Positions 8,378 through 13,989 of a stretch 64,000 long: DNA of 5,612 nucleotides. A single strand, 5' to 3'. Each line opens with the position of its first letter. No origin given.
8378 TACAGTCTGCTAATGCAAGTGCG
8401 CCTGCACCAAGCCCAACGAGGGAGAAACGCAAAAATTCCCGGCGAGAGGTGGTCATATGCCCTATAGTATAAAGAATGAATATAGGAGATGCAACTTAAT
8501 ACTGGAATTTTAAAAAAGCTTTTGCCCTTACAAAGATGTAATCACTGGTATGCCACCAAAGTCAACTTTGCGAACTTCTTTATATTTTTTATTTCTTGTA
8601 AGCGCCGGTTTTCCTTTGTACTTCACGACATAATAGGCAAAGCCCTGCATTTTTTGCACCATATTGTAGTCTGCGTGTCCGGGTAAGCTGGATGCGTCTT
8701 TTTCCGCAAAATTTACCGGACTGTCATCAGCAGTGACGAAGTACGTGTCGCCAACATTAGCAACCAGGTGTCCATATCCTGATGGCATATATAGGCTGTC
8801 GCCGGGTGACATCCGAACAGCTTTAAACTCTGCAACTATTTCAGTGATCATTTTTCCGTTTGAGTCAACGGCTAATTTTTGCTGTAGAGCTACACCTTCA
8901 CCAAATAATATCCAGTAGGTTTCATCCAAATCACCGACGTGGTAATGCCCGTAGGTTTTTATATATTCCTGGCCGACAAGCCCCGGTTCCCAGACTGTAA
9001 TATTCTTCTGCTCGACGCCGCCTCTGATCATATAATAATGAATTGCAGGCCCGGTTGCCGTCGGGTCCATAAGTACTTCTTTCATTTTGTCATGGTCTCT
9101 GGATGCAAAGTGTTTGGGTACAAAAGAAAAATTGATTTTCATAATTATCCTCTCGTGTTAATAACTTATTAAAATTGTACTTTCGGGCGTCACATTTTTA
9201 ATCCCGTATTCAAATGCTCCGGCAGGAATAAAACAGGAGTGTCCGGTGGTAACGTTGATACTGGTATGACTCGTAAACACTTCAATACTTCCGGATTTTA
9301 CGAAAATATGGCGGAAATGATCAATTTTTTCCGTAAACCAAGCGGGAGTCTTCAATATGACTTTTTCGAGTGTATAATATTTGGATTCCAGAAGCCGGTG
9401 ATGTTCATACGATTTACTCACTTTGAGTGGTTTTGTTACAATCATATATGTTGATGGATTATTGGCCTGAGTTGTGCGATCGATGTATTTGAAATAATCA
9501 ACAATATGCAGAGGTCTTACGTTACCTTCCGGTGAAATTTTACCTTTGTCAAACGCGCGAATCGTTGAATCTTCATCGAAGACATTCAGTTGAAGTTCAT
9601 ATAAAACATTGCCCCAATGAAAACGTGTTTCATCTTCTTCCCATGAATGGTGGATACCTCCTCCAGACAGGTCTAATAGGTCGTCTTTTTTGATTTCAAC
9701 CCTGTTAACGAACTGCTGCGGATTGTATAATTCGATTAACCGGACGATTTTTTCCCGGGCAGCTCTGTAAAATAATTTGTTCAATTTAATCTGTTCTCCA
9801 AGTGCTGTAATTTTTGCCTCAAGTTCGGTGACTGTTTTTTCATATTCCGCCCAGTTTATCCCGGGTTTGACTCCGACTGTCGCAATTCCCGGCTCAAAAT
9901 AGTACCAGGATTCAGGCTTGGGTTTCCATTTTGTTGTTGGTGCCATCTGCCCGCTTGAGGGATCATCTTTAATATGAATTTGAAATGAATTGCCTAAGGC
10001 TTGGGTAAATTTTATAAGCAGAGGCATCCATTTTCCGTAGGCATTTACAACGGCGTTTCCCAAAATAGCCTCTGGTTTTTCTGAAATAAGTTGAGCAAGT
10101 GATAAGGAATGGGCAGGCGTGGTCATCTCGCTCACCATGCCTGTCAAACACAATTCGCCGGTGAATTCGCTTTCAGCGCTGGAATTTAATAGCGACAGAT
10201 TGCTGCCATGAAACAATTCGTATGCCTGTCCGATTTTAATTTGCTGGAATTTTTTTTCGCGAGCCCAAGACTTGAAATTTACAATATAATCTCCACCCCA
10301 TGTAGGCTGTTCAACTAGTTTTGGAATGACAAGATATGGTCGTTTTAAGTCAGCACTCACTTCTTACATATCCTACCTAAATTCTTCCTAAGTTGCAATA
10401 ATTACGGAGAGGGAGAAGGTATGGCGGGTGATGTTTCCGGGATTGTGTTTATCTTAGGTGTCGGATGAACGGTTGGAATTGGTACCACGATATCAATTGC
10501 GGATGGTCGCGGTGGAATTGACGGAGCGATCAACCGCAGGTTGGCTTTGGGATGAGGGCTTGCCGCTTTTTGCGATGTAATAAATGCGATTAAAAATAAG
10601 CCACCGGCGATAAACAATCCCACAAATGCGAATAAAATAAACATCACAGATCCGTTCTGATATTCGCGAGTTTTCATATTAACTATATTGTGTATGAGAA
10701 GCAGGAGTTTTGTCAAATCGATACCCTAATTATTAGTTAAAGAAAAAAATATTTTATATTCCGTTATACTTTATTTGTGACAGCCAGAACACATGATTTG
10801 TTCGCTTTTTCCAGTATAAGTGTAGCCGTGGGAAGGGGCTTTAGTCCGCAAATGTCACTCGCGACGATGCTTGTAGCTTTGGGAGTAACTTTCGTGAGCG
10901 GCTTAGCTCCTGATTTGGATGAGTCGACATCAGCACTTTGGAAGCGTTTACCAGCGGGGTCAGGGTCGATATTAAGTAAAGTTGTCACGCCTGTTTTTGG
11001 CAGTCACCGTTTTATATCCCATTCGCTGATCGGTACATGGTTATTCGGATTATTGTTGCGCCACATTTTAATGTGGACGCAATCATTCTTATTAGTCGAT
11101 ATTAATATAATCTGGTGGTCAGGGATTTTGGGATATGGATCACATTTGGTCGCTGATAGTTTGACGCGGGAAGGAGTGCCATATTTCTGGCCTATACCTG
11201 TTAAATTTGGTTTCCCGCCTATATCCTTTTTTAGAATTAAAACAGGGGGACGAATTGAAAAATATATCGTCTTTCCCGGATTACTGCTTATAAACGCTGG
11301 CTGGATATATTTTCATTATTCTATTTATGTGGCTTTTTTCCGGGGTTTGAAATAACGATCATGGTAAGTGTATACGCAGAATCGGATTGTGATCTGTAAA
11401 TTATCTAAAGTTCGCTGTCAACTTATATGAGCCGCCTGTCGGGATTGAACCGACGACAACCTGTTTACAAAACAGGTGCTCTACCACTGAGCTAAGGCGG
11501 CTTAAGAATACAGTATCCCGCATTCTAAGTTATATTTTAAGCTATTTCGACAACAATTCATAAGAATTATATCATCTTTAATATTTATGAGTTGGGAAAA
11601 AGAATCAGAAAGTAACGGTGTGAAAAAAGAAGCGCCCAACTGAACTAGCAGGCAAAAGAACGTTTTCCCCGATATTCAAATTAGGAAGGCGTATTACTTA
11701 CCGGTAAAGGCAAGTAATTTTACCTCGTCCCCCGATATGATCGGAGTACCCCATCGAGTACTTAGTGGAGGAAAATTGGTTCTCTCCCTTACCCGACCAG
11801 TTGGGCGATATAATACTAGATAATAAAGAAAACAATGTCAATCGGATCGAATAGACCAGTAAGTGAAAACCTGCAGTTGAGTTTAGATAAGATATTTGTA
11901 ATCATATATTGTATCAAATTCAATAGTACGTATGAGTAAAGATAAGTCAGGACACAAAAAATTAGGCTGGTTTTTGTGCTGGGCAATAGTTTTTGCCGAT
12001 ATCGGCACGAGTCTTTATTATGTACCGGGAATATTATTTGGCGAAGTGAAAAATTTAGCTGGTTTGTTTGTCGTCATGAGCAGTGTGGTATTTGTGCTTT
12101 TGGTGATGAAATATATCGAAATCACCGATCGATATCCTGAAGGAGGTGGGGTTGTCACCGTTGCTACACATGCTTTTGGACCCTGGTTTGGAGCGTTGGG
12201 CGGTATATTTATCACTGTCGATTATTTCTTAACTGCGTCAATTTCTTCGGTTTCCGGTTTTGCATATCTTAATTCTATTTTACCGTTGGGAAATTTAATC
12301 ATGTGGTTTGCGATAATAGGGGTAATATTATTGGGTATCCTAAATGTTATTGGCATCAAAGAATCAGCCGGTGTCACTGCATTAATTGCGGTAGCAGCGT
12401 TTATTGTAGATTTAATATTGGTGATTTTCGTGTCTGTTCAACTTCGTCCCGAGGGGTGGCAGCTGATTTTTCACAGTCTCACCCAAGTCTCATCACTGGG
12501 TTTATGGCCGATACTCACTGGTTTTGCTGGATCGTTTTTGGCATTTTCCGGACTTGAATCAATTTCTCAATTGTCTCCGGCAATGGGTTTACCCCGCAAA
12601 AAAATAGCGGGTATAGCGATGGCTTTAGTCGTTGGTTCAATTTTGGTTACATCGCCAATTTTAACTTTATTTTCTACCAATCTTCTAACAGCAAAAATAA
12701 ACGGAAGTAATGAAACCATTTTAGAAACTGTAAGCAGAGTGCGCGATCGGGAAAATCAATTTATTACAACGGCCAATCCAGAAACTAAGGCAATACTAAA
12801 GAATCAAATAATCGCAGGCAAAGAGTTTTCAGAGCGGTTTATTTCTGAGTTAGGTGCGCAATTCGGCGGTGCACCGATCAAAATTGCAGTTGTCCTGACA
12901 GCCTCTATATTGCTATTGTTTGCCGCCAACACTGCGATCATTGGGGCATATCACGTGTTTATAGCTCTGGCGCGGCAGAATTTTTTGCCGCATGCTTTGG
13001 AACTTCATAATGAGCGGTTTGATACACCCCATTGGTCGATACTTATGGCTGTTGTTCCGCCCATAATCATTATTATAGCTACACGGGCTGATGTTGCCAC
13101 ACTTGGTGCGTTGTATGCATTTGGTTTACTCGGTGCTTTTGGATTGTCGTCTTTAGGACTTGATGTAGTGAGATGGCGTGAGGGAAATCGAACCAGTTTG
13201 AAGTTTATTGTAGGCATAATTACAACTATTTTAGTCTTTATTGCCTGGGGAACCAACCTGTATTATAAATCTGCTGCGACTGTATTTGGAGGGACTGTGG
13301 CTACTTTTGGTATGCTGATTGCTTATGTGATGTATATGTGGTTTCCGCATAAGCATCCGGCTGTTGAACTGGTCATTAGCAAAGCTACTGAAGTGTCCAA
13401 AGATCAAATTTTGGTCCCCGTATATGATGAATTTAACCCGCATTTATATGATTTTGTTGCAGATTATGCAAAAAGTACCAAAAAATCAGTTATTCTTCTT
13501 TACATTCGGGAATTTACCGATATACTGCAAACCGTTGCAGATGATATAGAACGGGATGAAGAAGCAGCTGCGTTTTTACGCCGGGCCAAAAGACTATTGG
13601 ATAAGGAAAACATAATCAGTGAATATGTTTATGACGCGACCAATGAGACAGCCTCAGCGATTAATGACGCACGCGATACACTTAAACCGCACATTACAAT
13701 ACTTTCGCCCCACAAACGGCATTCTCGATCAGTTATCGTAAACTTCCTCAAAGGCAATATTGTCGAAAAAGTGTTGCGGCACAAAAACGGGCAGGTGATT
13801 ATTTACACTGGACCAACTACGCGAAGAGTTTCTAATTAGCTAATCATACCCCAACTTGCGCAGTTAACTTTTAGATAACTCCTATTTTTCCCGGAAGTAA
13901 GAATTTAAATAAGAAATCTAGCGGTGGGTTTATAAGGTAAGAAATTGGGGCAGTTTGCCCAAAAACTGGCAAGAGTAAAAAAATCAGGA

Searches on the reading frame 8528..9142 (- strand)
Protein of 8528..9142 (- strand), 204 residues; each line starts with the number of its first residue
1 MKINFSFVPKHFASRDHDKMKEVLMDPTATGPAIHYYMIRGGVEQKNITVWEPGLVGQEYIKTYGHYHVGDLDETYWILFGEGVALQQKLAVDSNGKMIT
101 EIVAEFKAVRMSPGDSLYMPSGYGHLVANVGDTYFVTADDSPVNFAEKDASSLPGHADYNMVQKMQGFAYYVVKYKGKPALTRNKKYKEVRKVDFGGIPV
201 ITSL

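Call 46: search_protein_families(library=pfam, proteins=[window:8528-9142:-], max_evalue=0.001)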
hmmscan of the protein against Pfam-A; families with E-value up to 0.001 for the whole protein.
window:8528-9142:- (204 aa): 2 families
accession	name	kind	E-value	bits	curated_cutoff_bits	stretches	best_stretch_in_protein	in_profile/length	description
PF06560.17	GPI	-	1.1e-16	61.1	20.7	1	45-185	51-177/182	Glucose-6-phosphate isomerase (GPI)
PF07883.17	Cupin_2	-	0.0001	22.3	27.2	1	107-133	36-62/70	Cupin domain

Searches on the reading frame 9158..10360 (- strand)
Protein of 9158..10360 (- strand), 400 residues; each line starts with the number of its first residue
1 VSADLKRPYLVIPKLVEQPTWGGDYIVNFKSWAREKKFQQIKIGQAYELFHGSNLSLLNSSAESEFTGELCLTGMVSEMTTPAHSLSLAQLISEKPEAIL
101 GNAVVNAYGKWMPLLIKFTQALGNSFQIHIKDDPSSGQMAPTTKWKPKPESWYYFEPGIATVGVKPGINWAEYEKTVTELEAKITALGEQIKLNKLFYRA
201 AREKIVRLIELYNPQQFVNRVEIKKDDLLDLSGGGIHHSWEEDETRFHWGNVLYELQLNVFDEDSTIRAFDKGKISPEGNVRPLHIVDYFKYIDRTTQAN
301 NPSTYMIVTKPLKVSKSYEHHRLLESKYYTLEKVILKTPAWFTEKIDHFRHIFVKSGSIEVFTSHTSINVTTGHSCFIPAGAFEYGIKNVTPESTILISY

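Call 46: search_protein_families(library=pfam, proteins=[window:9158-10360:-], max_evalue=0.001)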
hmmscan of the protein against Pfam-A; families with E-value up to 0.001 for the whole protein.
window:9158-10360:- (400 aa): 1 family
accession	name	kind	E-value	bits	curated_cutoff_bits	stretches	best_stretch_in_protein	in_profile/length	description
PF21621.3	MPI_cupin_dom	-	2.6e-05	24.6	27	1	323-388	5-69/79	Mannose-6-phosphate isomerase, cupin domain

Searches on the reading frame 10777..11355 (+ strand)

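Call 67: search_protein_families(library=pfam, proteins=[window:10777-11355:+], max_evalue=0.0001)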
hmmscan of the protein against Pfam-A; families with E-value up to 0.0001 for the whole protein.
window:10777-11355:+ (192 aa): 1 family
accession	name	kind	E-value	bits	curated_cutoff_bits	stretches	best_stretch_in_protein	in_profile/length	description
PF04307.19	YdjM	-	5e-22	78.7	29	1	1-184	1-162/176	YdjM inner membrane protein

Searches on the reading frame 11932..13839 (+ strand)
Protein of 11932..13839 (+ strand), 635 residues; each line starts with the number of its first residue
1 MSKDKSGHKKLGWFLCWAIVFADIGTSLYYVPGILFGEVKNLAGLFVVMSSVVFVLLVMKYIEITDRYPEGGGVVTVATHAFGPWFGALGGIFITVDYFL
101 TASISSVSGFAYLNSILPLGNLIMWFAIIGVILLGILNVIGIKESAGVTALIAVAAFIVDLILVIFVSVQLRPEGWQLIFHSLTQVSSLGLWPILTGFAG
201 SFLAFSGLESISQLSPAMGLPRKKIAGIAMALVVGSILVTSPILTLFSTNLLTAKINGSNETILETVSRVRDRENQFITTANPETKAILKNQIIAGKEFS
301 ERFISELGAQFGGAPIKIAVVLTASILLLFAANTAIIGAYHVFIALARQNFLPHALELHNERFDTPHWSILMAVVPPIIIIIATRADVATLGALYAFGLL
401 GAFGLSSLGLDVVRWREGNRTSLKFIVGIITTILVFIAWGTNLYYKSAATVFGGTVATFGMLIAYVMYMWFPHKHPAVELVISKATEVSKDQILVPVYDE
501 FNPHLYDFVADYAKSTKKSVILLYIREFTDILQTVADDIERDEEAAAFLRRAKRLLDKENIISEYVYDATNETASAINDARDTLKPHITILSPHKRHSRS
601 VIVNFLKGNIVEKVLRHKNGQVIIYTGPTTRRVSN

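Call 67: search_protein_families(library=pfam, proteins=[window:11932-13839:+], max_evalue=0.0001)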
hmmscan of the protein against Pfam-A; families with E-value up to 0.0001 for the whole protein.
window:11932-13839:+ (635 aa): 1 family
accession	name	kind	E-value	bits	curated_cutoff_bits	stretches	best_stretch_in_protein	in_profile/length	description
PF13520.12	AA_permease_2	-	2.6e-21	76.5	27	2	11-252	1-248/427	Amino acid permease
